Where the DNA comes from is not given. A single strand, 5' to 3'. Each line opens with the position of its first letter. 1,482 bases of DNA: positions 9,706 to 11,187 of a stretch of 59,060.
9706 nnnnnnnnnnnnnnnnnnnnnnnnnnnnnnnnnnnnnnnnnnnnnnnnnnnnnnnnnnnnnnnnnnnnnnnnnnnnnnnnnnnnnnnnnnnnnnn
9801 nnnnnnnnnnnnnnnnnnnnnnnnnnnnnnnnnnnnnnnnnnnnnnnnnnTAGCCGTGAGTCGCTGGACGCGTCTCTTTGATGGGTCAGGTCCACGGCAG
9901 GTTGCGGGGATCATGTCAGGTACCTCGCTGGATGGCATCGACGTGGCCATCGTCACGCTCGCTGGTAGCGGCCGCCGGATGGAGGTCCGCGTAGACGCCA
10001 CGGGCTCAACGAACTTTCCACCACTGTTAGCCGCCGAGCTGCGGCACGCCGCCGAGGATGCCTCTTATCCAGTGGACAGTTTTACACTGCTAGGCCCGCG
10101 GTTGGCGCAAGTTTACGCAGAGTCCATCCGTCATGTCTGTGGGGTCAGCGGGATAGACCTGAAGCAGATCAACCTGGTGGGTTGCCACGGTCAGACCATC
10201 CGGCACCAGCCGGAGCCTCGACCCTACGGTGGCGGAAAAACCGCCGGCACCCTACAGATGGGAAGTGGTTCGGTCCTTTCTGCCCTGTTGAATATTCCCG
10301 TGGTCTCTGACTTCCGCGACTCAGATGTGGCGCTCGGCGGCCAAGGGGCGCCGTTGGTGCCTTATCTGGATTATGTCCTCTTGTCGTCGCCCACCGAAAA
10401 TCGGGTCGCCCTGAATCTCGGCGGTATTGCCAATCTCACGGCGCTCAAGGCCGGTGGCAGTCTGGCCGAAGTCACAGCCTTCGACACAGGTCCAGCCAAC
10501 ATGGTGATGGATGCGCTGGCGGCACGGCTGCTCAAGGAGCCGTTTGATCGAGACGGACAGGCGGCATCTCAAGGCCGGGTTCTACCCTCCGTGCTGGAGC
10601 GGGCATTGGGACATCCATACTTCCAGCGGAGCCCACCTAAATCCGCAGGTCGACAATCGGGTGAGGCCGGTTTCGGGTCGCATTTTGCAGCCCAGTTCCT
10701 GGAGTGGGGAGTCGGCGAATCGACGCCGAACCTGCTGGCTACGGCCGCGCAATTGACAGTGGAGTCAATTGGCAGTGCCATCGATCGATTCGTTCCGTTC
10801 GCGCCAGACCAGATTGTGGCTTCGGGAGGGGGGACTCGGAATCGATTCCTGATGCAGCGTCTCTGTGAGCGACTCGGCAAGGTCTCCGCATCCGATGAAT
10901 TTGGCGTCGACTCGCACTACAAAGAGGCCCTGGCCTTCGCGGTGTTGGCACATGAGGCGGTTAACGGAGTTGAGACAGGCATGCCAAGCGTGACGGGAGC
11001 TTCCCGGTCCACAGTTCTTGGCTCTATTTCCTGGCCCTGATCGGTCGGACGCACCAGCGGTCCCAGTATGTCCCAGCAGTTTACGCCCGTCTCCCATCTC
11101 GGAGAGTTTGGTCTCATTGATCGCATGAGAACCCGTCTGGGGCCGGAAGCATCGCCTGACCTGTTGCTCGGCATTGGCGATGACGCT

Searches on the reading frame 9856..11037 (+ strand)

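Call 87: search_protein_families(library=pfam, proteins=[window:9856-11037:+], max_evalue=0.0001)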
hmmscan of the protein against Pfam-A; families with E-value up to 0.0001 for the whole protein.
window:9856-11037:+ (394 aa): 1 family
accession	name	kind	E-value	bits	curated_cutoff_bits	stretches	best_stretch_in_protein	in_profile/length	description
PF03702.20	AnmK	-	1.3e-90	304.6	24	1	16-392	3-365/367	Anhydro-N-acetylmuramic acid kinase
